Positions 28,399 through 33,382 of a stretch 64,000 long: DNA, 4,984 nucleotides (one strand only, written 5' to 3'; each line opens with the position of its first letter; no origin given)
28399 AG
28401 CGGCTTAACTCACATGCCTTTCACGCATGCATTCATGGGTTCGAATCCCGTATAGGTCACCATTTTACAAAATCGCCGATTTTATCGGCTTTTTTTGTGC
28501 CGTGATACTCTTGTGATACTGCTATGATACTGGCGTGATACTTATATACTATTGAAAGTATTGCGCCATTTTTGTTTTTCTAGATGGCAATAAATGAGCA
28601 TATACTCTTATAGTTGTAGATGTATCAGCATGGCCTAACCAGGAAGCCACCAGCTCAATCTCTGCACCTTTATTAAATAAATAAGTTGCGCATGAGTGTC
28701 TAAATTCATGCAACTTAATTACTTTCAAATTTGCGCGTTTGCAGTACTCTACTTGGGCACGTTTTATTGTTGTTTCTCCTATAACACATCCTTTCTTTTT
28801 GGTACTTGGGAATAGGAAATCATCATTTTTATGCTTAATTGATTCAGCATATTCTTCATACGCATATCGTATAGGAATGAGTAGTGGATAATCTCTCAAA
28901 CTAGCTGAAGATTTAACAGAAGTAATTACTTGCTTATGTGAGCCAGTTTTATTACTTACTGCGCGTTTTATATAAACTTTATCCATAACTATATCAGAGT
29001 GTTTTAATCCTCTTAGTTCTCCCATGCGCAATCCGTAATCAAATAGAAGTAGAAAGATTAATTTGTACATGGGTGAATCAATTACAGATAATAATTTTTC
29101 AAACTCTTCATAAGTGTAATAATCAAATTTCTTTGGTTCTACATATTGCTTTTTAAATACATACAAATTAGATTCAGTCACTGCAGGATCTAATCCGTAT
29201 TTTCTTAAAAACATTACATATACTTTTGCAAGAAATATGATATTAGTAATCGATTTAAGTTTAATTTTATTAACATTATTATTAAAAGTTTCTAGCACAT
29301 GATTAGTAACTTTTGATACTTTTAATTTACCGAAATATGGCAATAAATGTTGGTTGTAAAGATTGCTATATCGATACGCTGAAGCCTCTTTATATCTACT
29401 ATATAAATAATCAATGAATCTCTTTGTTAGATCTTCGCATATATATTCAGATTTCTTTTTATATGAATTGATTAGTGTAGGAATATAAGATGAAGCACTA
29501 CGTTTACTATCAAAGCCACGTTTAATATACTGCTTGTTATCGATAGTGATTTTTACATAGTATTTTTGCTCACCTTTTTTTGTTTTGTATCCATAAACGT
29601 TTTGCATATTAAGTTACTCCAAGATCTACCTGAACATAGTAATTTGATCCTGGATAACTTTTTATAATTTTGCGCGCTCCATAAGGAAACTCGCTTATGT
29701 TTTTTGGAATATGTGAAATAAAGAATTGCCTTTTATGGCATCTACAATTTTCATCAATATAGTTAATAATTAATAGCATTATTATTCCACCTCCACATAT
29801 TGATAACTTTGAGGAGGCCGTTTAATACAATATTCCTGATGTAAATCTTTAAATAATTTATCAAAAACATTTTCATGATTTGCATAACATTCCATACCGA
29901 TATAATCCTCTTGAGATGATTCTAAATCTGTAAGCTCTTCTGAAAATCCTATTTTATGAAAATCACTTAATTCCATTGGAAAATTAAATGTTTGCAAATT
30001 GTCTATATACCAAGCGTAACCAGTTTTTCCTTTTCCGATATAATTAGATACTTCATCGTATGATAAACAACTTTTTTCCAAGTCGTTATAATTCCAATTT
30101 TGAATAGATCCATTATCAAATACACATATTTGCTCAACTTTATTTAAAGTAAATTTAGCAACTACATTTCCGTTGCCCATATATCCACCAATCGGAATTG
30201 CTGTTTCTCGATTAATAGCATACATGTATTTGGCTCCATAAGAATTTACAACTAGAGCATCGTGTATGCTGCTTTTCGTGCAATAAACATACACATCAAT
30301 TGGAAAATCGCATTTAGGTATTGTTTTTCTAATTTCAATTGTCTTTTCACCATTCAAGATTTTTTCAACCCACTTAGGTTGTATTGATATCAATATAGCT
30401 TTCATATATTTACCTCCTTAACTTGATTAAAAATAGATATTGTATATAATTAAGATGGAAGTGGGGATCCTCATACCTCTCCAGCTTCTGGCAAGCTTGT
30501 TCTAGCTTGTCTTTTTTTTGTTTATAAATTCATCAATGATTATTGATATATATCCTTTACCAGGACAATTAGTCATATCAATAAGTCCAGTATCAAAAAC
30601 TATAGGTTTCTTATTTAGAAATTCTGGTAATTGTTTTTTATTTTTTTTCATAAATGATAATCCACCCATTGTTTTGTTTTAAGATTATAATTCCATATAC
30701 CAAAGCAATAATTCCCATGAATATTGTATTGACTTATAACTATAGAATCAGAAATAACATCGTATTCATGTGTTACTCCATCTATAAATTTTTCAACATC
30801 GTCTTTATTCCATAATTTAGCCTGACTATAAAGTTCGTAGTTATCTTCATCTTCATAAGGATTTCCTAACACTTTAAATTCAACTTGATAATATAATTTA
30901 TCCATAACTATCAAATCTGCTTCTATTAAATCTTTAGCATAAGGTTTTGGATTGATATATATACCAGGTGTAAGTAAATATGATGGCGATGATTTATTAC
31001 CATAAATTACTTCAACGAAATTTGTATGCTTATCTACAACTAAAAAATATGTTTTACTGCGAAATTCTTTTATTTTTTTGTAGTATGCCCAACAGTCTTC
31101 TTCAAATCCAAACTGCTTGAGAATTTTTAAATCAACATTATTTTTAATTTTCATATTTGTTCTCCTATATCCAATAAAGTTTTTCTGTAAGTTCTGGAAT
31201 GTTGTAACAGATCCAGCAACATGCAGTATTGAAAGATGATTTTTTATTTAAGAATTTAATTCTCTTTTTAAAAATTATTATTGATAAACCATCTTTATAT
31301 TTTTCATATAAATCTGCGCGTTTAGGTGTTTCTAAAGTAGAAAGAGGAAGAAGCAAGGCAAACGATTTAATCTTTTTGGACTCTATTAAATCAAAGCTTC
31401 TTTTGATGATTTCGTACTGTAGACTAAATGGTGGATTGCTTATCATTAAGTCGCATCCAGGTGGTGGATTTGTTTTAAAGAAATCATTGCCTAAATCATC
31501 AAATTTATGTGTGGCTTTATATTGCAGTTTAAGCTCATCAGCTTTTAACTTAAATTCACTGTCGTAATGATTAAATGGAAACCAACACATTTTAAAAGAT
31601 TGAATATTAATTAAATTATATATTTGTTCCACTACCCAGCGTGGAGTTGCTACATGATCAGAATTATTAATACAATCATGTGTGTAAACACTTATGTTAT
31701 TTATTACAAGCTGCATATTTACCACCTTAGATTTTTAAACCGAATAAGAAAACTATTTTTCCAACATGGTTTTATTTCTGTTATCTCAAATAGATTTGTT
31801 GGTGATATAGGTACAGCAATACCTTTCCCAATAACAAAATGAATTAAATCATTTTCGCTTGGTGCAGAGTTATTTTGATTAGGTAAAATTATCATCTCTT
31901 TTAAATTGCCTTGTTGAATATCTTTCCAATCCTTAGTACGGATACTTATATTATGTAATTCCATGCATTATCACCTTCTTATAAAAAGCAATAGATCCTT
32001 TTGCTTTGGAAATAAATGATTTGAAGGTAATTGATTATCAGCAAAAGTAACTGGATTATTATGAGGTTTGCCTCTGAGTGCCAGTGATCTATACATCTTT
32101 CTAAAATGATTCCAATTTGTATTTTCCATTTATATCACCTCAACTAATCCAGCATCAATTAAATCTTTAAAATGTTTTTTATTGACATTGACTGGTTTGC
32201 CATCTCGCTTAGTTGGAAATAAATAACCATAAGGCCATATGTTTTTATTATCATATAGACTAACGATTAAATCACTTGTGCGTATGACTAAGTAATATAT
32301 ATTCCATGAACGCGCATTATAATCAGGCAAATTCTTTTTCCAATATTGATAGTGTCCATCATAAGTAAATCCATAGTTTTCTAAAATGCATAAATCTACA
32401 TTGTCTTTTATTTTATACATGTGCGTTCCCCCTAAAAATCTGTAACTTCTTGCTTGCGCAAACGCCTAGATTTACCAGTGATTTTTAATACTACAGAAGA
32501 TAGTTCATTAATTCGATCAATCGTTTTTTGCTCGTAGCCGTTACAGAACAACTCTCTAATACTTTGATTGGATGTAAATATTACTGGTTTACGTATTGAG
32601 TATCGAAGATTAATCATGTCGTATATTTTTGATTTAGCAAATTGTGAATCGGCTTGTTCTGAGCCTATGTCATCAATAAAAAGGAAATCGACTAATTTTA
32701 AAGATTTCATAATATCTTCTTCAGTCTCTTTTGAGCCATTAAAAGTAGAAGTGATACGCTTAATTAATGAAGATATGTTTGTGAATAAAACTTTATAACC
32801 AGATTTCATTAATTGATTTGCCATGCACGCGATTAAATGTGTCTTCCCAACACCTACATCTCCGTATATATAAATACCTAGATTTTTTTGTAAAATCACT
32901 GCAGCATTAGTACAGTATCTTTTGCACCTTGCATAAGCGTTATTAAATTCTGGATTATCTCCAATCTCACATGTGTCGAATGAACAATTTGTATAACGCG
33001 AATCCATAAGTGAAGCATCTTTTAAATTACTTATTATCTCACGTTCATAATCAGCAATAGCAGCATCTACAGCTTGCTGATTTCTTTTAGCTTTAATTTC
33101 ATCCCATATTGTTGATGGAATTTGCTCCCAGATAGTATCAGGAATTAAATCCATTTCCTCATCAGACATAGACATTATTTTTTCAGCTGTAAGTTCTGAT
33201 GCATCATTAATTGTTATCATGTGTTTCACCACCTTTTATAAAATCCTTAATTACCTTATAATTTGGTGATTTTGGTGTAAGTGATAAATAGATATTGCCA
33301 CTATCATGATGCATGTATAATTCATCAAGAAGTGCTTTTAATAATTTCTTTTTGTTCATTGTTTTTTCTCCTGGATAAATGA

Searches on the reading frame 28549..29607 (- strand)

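Call 20: search_protein_families(library=ncbifam, proteins=[window:28549-29607:-], max_evalue=0.01)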
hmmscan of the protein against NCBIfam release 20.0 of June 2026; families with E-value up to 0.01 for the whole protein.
window:28549-29607:- (352 aa): 11 families
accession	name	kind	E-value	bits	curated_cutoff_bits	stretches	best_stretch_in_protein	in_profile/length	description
NF040815.2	recomb_XerA_Arch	equivalog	2.8e-25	89.4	220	1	63-339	2-254/263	site-specific tyrosine recombinase/integron integrase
TIGR02225.1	recomb_XerD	equivalog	4.6e-21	75.4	329.6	1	93-343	34-278/290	site-specific tyrosine recombinase XerD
TIGR02224.1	recomb_XerC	equivalog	4.9e-17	62.2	335.15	1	96-341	40-279/295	tyrosine recombinase XerC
NF001399.0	PRK00283.1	subfamily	1.7e-16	60.4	279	1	94-346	45-290/300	tyrosine recombinase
TIGR02249.1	integrase_gron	subfamily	3.6e-15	56.1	265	2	276-344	237-305/315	integron integrase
NF003462.0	PRK05084.1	equivalog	6.1e-12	44.9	267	1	184-344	200-349/360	tyrosine recombinase XerS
NF007370.0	PRK09870.1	subfamily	4.6e-08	32.9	221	1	157-333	6-174/200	tyrosine-type DNA invertase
NF002331.0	PRK01287.1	subfamily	1.2e-06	27.7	371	1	184-338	167-311/365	site-specific tyrosine recombinase XerC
NF011946.0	PRK15417.1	equivalog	1e-05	24.9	435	1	281-341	257-317/337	integron integrase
NF007371.0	PRK09871.1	subfamily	0.00023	20.7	222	0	298-337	134-173/198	tyrosine-type DNA invertase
NF041502.1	integrase_1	equivalog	0.0023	16.7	350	0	253-342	276-363/484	site-specific integrase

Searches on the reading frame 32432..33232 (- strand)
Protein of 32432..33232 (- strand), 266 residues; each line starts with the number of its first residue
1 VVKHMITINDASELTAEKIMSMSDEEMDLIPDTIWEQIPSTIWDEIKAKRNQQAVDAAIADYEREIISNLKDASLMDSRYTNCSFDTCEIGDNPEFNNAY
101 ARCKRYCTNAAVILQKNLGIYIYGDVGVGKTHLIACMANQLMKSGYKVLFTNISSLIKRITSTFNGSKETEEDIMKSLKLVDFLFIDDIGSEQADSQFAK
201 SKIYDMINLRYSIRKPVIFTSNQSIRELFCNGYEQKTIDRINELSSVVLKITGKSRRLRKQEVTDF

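Call 20: search_protein_families(library=ncbifam, proteins=[window:32432-33232:-], max_evalue=0.01)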
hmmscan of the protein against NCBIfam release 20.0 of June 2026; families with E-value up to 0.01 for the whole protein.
window:32432-33232:- (266 aa): 20 families
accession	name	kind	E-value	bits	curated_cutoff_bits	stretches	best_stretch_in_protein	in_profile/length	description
NF005992.0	PRK08116.1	subfamily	7.9e-49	166.2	189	1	47-261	46-256/269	hypothetical protein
NF005304.0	PRK06835.1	equivalog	8e-29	100.8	215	1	95-261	164-324/330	ATP-binding protein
NF005931.1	PRK07952.1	equivalog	4.2e-23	82.2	357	1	67-257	53-238/246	replicative helicase loader DnaC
NF006505.0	PRK08939.1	equivalog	1.5e-21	77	228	1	56-228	97-265/306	primosomal protein DnaI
NF001154.0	PRK00149.3-3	equivalog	5e-20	71.9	410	1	118-242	148-274/462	chromosomal replication initiator protein DnaA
NF038214.1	IS21_help_AAA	equivalog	1e-19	71.1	200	1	114-259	87-231/232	IS21-like element helper ATPase IstB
TIGR00362.1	DnaA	equivalog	5.6e-16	58.6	343.9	1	38-228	63-247/437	chromosomal replication initiator protein DnaA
NF005378.0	PRK06921.1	subfamily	1.5e-14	53.8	207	1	63-229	61-230/266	hypothetical protein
NF009043.0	PRK12377.1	subfamily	5.4e-14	52.4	389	1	74-241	62-222/248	ATP-binding protein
NF006038.0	PRK08181.1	subfamily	5.9e-12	45.4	317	1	112-227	102-213/271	transposase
NF006616.1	PRK09183.1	subfamily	9e-11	41.5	300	1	113-262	96-246/253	IS21-like element helper ATPase IstB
NF005098.0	PRK06526.1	subfamily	1.5e-10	41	296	1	116-261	108-252/266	transposase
NF040713.1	ZapE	equivalog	4.5e-09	36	140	1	117-190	52-132/344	cell division protein ZapE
NF009087.0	PRK12422.1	equivalog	5.8e-07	29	657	1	119-228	143-249/455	chromosomal replication initiator protein DnaA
TIGR03420.1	DnaA_homol_Hda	equivalog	1.2e-06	28.3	194.8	1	115-228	36-137/226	DnaA regulatory inactivator Hda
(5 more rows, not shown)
